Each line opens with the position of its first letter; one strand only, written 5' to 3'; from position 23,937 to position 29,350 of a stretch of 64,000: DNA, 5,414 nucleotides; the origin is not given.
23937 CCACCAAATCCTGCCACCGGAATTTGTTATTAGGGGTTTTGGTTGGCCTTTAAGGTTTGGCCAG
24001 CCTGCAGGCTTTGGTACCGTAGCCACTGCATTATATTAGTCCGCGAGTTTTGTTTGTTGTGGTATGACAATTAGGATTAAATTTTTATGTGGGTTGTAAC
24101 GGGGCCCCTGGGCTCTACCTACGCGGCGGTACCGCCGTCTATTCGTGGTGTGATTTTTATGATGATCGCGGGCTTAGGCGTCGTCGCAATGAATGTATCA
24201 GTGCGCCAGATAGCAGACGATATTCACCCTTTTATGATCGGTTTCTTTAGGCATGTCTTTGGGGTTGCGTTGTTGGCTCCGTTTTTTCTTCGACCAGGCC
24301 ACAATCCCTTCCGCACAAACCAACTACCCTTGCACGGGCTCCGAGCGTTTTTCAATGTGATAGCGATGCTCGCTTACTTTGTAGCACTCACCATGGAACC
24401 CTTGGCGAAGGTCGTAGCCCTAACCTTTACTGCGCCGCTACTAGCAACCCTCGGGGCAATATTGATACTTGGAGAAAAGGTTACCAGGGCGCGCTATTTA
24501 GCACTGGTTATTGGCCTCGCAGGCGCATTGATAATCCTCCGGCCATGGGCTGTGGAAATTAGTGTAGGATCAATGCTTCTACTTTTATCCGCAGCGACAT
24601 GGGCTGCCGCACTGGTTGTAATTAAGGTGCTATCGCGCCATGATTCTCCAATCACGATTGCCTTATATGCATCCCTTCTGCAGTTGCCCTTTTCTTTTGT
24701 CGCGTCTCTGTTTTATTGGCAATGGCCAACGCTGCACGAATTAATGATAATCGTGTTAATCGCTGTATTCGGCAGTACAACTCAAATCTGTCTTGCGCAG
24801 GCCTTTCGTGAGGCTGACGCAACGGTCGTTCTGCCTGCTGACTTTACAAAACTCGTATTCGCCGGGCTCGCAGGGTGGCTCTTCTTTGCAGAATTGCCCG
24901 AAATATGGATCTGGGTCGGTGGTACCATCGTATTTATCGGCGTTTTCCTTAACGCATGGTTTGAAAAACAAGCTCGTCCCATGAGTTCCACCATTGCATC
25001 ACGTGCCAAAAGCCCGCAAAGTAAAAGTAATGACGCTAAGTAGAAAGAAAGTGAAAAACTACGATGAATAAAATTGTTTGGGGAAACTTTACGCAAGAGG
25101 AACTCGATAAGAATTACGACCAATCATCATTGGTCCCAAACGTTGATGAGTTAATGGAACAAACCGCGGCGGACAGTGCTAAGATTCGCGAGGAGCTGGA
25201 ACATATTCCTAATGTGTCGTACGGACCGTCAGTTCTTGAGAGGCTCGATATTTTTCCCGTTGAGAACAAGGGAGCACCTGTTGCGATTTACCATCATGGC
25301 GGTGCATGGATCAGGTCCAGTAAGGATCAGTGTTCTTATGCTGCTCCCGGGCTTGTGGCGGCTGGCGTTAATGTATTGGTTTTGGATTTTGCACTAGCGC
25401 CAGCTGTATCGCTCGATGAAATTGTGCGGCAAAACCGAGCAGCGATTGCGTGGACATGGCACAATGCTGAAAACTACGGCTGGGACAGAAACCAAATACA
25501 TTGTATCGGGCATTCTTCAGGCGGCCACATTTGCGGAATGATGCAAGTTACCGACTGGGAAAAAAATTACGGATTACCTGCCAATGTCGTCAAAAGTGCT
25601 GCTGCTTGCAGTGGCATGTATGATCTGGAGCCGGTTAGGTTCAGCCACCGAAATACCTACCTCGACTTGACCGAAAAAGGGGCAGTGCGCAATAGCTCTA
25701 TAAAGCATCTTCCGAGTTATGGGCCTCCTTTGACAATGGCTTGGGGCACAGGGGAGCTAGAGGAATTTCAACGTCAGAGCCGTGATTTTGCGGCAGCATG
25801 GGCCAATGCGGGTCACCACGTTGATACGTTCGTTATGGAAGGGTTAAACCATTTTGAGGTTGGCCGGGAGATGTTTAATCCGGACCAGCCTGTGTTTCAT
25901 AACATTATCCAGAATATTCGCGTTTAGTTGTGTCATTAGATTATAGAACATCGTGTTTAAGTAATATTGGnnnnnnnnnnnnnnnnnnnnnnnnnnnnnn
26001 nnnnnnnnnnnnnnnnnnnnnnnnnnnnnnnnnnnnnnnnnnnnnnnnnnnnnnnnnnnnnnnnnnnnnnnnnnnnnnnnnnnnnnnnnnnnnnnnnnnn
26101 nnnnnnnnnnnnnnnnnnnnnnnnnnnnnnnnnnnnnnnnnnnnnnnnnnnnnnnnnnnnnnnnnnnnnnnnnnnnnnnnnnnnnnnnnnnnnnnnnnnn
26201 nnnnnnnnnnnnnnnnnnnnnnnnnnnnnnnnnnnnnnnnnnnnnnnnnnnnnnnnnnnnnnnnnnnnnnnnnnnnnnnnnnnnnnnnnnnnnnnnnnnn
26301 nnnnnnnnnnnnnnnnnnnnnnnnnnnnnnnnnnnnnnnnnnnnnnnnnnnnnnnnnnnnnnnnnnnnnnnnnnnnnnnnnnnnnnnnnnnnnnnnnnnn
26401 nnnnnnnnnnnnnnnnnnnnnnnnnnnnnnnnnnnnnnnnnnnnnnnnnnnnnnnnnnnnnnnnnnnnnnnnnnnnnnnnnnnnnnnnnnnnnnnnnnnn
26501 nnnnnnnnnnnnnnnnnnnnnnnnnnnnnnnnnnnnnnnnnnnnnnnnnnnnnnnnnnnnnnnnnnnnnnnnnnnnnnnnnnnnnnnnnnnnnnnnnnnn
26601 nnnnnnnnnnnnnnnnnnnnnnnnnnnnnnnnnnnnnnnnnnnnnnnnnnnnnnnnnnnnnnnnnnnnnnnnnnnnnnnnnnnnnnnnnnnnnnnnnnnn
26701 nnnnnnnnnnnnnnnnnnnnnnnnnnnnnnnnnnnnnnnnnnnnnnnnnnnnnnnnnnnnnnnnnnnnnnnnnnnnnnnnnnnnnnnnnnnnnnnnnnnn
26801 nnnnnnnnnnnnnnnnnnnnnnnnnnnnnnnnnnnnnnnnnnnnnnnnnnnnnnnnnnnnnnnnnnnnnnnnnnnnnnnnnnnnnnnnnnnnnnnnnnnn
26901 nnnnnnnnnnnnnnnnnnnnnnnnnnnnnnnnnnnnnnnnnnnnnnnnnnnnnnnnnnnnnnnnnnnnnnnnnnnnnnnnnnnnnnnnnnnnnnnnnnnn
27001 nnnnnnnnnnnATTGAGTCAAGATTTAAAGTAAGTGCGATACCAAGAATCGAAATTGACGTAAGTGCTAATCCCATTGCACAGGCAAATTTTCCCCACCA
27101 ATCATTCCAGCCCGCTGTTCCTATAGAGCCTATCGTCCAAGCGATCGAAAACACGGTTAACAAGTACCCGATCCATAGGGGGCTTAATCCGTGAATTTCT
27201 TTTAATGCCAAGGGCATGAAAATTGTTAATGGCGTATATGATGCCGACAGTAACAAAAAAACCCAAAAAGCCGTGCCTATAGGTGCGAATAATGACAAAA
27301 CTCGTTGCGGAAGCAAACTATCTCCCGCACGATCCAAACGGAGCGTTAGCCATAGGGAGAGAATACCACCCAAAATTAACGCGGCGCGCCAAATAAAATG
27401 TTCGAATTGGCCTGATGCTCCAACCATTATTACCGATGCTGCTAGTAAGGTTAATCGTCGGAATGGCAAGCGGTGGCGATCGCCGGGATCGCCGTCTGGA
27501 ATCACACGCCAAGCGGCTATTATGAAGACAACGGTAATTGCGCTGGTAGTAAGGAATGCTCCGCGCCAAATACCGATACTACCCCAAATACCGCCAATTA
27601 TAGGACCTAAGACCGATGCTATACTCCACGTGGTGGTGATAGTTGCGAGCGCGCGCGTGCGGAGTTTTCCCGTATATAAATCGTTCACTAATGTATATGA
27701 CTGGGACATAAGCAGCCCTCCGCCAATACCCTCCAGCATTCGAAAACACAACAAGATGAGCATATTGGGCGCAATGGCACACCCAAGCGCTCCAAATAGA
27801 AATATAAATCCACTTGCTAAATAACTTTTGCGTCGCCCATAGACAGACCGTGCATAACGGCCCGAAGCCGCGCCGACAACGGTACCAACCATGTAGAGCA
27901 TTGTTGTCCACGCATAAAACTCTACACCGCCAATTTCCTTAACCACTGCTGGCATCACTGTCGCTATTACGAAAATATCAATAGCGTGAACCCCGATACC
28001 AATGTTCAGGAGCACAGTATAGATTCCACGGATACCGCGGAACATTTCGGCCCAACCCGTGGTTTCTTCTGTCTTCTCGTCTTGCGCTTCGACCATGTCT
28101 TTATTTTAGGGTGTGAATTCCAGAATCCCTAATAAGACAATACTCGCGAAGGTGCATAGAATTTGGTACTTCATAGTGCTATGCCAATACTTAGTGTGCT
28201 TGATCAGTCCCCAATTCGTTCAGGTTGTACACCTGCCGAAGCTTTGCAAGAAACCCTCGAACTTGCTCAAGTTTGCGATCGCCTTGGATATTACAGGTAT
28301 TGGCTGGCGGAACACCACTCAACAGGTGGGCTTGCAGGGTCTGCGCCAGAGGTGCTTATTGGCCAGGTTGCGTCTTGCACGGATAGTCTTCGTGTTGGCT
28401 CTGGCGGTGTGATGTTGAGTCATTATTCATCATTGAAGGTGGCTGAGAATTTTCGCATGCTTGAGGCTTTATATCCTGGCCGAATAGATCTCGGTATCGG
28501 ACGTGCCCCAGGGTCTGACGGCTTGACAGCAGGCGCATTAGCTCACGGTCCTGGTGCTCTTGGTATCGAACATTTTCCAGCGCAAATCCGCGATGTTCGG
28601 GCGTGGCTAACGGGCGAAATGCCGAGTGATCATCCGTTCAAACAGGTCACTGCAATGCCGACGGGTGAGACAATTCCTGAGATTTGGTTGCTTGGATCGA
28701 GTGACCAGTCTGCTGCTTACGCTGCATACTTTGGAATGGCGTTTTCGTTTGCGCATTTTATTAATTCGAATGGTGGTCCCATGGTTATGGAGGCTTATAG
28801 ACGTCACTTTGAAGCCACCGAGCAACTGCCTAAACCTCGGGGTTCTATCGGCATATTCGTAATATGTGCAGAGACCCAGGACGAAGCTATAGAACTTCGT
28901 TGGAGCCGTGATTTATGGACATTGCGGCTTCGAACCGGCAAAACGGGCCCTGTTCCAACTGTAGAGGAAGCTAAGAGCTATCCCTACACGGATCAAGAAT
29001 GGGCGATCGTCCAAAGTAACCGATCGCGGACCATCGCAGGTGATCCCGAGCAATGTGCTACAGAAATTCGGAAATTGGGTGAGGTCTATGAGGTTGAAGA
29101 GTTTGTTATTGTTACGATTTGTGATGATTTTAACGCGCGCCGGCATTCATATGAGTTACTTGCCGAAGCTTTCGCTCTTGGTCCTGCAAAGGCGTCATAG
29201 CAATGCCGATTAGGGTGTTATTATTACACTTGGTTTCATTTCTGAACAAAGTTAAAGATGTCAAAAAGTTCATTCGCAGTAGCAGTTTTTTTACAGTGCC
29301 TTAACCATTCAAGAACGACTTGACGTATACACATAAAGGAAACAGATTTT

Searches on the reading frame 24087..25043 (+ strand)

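Call 82: search_protein_families(library=pfam, proteins=[window:24087-25043:+], max_evalue=0.0001)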
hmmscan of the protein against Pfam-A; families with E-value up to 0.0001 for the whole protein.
window:24087-25043:+ (318 aa): 2 families
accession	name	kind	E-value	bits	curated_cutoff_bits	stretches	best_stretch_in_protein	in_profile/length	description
PF00892.27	EamA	-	2e-34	119.2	28.2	2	20-151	2-134/135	EamA-like transporter family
PF06800.18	Sugar_transport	-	7.5e-05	22.7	26.3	1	20-145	146-268/280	Sugar transport protein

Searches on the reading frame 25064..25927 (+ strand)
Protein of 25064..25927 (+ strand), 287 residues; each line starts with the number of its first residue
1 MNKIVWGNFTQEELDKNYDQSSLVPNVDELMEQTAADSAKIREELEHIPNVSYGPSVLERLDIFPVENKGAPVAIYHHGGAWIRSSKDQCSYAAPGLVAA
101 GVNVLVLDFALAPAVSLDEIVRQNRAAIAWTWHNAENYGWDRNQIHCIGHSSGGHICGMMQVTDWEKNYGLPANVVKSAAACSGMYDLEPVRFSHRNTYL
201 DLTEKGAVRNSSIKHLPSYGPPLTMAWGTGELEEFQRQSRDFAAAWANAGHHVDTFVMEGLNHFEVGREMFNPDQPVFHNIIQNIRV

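Call 82: search_protein_families(library=pfam, proteins=[window:25064-25927:+], max_evalue=0.0001)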
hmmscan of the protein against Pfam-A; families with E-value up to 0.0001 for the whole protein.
window:25064-25927:+ (287 aa): 2 families
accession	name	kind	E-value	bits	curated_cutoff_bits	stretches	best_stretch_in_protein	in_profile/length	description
PF20434.5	BD-FAE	-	2.6e-15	57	26.8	1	67-168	9-114/215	BD-FAE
PF07859.19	Abhydrolase_3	-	2.1e-12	47.7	25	1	75-191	2-115/210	alpha/beta hydrolase fold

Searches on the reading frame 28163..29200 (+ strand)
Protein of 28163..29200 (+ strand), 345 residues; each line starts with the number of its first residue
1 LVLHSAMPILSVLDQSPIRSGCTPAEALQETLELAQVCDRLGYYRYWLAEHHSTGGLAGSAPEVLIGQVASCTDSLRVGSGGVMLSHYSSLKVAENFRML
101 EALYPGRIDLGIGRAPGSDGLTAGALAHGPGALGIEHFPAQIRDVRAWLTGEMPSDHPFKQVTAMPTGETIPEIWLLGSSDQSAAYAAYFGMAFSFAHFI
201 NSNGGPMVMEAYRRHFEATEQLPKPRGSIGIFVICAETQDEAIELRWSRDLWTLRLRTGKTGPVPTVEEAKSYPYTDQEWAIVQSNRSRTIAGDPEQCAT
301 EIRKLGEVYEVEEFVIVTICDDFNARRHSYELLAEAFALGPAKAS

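Call 82: search_protein_families(library=pfam, proteins=[window:28163-29200:+], max_evalue=0.0001)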
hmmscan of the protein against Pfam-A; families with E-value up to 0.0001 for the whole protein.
window:28163-29200:+ (345 aa): 1 family
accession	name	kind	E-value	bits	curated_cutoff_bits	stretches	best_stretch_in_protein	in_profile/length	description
PF00296.26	Bac_luciferase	-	3.9e-33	115.6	27.9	1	22-305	15-307/314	Luciferase-like monooxygenase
